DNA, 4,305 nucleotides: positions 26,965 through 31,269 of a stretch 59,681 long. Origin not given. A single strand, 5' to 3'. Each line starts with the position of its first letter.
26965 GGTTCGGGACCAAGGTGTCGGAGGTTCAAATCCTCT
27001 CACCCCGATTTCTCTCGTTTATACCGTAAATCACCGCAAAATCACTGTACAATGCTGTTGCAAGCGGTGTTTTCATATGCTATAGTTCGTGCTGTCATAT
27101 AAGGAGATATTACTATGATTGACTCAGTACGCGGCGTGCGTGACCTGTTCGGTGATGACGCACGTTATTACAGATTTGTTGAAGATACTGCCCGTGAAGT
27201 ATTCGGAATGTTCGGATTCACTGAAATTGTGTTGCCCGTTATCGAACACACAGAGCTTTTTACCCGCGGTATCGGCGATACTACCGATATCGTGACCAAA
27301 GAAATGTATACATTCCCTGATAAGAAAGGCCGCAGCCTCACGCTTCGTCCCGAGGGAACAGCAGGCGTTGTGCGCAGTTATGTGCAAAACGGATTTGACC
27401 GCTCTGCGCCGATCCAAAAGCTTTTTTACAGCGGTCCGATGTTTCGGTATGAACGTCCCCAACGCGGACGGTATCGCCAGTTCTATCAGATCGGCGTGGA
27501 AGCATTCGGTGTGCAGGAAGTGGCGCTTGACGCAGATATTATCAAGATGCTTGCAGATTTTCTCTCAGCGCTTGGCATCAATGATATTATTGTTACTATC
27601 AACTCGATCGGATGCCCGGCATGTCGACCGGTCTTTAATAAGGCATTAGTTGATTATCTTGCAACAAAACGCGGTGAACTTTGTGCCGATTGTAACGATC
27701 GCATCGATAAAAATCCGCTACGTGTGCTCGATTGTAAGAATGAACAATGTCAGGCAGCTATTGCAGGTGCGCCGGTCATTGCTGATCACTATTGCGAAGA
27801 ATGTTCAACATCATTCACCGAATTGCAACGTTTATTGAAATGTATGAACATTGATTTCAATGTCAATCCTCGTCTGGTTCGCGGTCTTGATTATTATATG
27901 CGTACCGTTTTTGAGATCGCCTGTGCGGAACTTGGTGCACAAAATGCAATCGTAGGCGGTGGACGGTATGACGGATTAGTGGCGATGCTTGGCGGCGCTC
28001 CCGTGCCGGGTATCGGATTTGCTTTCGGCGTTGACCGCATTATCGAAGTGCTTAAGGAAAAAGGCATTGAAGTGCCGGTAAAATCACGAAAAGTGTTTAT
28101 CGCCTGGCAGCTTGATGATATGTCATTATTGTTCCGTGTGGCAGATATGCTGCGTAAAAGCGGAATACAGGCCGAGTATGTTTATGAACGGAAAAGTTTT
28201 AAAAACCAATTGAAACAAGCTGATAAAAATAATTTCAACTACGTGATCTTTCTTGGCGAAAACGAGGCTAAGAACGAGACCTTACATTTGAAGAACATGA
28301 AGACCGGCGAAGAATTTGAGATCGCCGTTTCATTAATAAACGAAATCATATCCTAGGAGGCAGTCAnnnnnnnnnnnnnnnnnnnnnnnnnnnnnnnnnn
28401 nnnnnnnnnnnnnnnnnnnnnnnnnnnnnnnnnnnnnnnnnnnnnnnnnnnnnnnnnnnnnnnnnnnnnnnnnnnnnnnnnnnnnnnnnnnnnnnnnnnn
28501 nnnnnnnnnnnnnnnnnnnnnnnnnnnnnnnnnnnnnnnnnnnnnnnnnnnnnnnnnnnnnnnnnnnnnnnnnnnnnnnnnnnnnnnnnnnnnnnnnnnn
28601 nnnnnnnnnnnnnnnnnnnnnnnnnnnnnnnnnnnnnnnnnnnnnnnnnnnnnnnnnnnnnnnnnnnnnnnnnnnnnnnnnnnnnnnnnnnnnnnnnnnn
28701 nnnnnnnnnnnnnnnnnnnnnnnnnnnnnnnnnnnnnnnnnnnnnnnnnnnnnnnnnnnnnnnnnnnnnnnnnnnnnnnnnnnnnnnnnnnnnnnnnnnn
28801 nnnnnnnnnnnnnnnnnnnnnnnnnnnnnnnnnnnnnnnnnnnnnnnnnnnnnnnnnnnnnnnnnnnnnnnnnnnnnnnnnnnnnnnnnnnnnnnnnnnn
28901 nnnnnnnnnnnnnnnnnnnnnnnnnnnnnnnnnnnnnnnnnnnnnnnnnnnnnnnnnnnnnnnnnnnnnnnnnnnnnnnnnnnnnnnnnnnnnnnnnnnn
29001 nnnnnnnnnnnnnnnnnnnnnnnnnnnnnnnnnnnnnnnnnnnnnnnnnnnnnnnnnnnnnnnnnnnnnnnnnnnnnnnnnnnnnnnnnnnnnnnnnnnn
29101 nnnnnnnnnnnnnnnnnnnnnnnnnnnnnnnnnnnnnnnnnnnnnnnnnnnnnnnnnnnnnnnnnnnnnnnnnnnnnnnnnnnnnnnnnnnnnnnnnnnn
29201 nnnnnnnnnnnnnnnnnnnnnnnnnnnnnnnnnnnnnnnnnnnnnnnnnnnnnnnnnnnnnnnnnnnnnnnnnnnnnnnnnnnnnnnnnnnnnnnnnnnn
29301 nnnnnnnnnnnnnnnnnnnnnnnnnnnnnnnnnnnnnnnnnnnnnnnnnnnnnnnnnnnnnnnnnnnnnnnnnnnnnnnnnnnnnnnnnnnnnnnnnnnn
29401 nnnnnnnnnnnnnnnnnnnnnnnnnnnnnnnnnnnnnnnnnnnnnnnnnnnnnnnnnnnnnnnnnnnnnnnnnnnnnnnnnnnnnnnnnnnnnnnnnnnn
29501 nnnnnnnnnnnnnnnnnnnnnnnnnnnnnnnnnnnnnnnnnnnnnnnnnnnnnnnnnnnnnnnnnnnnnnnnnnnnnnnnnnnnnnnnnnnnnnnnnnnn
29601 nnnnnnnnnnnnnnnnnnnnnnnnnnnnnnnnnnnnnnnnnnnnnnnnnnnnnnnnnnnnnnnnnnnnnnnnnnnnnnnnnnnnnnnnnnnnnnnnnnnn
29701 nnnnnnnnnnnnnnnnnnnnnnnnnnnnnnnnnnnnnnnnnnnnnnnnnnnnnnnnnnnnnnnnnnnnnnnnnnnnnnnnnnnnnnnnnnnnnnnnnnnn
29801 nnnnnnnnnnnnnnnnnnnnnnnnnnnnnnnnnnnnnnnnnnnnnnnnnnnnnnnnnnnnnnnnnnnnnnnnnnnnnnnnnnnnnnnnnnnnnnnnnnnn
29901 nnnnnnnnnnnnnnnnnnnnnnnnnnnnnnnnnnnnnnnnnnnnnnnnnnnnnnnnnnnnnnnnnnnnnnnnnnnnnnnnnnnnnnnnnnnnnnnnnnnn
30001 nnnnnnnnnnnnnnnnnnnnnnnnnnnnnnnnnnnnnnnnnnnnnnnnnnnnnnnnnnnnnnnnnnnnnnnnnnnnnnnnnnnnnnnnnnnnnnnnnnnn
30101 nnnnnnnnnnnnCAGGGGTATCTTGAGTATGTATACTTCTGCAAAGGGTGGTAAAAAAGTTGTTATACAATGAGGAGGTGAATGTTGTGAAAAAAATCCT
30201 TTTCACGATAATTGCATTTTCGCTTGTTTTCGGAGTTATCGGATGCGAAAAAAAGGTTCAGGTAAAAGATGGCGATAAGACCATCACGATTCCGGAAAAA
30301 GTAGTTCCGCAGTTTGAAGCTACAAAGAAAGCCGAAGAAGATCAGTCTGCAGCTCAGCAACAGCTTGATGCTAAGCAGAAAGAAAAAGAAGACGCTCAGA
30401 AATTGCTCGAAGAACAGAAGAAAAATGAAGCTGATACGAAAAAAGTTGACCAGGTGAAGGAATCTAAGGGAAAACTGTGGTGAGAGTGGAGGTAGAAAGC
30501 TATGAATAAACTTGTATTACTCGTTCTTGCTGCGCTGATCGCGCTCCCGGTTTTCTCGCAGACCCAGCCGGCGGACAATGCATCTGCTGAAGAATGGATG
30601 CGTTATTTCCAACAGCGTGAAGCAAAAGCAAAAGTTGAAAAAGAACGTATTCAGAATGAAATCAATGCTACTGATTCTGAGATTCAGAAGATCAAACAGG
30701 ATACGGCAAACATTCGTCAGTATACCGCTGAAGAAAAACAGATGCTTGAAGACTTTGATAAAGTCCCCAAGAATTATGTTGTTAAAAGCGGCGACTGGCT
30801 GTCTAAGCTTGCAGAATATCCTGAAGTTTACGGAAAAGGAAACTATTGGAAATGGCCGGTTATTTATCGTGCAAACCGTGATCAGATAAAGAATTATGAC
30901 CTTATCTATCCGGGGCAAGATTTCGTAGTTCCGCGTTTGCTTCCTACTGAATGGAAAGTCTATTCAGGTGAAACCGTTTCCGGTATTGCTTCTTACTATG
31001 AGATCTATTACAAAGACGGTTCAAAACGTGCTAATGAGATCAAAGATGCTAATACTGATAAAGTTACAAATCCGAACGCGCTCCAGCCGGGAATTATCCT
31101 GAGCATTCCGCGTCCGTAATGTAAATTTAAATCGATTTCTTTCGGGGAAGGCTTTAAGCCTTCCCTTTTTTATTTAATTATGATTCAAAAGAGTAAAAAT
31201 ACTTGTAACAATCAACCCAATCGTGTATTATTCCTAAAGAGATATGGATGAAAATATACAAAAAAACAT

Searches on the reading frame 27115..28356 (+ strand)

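Call 42: search_protein_families(library=pfam, proteins=[window:27115-28356:+], max_evalue=0.00001)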
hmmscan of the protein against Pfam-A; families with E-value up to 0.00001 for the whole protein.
window:27115-28356:+ (413 aa): 3 families
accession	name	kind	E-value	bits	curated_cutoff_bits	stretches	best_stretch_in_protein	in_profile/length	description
PF13393.11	tRNA-synt_His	-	4.8e-46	157.8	25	1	7-309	1-308/308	Histidyl-tRNA synthetase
PF00587.30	tRNA-synt_2b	-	1.5e-14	54.9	29.3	1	65-294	1-147/179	tRNA synthetase class II core domain (G, H, P, S and T)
PF03129.25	HGTP_anticodon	-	1.5e-12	47.9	21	1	341-407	20-86/94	Anticodon binding domain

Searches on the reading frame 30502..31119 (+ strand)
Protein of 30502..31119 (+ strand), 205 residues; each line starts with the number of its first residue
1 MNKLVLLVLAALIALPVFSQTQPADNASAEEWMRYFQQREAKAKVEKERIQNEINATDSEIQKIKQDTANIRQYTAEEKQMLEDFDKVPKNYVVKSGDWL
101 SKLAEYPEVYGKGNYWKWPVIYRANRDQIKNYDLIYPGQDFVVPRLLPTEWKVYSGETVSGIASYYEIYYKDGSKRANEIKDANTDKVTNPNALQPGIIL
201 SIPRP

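Call 42: search_protein_families(library=pfam, proteins=[window:30502-31119:+], max_evalue=0.00001)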
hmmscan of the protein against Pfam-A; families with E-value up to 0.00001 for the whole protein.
window:30502-31119:+ (205 aa): 1 family
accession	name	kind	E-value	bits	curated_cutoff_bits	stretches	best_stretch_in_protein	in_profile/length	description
PF01476.26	LysM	-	2.6e-09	37.3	20.9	0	153-203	3-43/43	LysM domain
